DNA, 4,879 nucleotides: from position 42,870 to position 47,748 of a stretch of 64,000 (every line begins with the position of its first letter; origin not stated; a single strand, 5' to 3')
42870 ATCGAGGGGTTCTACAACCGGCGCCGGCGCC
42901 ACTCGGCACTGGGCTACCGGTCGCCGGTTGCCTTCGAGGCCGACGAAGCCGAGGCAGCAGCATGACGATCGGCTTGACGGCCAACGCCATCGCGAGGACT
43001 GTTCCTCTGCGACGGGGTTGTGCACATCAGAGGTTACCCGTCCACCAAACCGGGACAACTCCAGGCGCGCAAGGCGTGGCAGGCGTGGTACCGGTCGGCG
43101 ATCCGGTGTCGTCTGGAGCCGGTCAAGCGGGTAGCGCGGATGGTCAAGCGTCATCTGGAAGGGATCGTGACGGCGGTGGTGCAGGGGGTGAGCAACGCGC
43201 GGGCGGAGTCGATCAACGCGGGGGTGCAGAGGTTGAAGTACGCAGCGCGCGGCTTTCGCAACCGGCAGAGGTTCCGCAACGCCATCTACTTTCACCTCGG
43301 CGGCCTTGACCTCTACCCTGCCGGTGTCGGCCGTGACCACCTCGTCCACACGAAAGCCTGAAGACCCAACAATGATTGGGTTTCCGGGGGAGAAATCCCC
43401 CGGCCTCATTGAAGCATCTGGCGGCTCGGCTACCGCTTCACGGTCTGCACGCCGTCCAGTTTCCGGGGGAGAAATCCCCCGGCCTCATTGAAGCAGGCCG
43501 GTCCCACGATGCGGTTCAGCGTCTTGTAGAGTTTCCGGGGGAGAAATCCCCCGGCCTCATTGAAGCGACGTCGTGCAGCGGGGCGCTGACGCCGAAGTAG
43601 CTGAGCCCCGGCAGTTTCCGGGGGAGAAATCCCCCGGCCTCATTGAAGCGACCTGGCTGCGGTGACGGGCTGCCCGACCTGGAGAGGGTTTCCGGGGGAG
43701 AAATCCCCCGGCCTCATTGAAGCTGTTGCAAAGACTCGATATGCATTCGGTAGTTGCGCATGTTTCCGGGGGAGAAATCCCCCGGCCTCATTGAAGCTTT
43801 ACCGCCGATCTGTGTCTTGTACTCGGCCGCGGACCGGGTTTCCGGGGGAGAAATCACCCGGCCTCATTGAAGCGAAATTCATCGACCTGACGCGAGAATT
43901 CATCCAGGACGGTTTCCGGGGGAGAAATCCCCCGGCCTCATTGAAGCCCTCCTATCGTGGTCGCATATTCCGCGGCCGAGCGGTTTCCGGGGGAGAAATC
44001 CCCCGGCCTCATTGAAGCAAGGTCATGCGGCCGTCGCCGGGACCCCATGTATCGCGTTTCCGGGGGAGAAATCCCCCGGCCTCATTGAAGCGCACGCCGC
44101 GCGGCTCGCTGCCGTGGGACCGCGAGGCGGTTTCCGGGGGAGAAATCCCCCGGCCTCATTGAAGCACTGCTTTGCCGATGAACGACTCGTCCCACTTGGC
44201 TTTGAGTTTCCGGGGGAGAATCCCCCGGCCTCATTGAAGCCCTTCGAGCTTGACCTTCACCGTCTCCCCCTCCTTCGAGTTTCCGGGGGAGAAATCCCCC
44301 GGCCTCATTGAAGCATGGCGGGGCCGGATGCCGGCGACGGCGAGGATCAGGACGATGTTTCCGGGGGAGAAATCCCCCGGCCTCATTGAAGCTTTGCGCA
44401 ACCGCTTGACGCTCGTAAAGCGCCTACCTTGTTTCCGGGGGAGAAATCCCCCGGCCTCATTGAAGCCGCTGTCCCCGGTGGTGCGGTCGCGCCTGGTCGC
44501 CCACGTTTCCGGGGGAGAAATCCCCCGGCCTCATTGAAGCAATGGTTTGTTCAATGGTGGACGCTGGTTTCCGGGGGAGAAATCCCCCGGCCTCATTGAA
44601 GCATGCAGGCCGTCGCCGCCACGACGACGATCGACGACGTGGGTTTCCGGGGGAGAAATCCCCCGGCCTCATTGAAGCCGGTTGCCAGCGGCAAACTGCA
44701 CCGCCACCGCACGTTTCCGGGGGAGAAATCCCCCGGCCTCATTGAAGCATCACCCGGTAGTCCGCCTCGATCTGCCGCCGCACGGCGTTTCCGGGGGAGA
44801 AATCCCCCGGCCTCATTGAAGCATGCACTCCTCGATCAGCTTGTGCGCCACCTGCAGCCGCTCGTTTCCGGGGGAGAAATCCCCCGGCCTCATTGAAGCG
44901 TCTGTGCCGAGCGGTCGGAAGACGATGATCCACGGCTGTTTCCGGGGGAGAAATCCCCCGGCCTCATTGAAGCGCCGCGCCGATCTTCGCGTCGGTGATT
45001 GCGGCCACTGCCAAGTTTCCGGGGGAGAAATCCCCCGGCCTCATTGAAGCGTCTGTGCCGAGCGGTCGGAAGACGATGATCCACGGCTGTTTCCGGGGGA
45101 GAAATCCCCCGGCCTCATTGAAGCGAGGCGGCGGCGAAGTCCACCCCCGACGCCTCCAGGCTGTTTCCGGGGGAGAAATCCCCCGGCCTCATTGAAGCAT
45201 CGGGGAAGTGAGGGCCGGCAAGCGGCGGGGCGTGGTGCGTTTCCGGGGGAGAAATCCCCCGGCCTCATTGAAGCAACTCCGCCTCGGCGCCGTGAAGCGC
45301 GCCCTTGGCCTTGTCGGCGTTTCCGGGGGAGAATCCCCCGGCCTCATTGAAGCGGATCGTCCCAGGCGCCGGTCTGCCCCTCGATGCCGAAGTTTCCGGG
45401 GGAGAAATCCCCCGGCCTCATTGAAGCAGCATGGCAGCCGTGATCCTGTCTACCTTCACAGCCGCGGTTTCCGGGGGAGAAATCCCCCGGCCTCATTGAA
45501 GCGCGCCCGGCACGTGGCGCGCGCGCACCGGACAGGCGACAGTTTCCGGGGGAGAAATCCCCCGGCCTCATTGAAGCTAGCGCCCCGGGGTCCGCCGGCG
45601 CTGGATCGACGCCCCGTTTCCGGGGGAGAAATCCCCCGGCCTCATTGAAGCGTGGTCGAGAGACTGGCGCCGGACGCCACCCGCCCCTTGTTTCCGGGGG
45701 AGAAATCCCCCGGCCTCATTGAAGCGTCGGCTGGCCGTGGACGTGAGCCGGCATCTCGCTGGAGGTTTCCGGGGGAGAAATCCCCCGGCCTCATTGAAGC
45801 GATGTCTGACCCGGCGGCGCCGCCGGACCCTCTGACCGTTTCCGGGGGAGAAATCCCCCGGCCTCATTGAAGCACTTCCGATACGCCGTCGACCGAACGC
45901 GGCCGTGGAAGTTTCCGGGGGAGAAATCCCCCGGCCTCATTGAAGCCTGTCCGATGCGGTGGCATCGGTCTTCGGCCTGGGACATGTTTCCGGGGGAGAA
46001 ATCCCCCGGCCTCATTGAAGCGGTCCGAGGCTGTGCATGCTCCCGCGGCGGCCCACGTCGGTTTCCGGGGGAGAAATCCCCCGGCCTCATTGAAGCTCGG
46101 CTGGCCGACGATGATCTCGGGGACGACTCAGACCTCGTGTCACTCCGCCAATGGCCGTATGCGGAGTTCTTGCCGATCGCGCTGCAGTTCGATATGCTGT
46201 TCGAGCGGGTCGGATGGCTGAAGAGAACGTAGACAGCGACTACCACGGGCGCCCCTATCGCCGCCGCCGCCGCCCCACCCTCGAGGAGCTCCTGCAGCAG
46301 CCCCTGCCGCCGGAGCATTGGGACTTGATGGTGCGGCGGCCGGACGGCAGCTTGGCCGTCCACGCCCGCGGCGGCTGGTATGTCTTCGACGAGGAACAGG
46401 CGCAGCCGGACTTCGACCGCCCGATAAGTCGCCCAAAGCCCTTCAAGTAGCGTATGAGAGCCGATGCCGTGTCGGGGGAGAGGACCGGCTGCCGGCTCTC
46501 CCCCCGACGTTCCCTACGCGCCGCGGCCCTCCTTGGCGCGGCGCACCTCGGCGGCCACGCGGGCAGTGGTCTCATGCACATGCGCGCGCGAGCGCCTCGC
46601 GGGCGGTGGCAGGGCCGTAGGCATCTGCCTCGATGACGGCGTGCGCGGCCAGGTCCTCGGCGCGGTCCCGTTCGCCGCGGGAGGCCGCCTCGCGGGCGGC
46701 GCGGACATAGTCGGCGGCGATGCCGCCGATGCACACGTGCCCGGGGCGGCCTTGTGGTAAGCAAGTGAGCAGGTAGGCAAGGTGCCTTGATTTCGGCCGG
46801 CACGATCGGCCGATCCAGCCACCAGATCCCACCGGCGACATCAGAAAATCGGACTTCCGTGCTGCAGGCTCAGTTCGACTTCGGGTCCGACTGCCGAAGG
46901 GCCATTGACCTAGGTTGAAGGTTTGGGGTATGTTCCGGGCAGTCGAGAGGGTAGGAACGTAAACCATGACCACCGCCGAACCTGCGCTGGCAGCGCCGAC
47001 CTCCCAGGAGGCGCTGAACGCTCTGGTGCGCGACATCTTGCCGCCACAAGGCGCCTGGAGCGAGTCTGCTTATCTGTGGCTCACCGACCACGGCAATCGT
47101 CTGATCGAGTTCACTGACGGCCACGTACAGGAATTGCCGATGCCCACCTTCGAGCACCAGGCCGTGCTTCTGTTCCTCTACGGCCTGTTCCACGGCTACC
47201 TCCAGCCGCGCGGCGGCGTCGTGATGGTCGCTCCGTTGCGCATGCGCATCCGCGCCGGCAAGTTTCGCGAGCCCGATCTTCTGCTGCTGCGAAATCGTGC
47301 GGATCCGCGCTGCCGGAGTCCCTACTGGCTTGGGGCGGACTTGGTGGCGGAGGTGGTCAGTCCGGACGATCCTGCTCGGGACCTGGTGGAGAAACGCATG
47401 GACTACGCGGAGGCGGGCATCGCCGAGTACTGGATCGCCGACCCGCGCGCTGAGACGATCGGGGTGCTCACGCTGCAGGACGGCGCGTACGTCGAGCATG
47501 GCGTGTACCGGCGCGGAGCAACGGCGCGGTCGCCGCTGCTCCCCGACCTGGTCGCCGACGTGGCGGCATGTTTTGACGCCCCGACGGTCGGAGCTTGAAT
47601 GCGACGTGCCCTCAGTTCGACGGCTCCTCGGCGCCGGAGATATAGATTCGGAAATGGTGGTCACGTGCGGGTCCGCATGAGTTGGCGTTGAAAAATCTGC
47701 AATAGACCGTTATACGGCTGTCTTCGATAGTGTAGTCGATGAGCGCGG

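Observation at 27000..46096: Type I-G (I-U) CRISPR-Cas with divergent effector and adaptation operons and non-canonical gene order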

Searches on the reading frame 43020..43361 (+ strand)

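Call 18: search_protein_families(library=pfam, proteins=[window:43020-43361:+], max_evalue=0.001)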
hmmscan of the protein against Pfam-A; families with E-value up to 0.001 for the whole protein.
window:43020-43361:+ (113 aa): 1 family
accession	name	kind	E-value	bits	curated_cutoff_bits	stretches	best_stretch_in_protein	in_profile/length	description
PF01610.23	DDE_Tnp_ISL3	-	2.2e-19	70.6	23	1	13-89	164-240/240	Transposase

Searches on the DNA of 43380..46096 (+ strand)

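Call 92: search_dna_similar(query=window:43380-46096:+, collection=phages, mode=near, max_evalue=0.01, max_rows=15)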
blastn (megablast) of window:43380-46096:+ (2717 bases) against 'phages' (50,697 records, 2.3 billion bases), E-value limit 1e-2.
No match.

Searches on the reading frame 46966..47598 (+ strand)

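Call 18: search_protein_families(library=pfam, proteins=[window:46966-47598:+], max_evalue=0.001)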
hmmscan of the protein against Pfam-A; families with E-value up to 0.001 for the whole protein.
window:46966-47598:+ (210 aa): 1 family
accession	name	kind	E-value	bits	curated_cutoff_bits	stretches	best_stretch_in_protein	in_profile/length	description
PF05685.18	Uma2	-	1.9e-29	102.8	27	1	39-199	7-171/172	Putative restriction endonuclease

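Call 106: search_protein_families(library=padloc, proteins=[window:46966-47598:+], max_evalue=0.001)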
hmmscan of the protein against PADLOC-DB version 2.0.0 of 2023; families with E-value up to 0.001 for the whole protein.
window:46966-47598:+ (210 aa): 4 families
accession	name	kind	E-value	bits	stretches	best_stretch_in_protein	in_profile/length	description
PDLC04833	PDC-S03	-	5.8e-31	105.6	1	35-204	28-204/207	-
PDLC04832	PDC-S03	-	1.5e-24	84.8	1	33-203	11-186/188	-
PDLC04835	PDC-S03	-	1.8e-12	45.3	1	38-205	17-202/207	-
PDLC04834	PDC-S03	-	3.3e-10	38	1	35-203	13-182/184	-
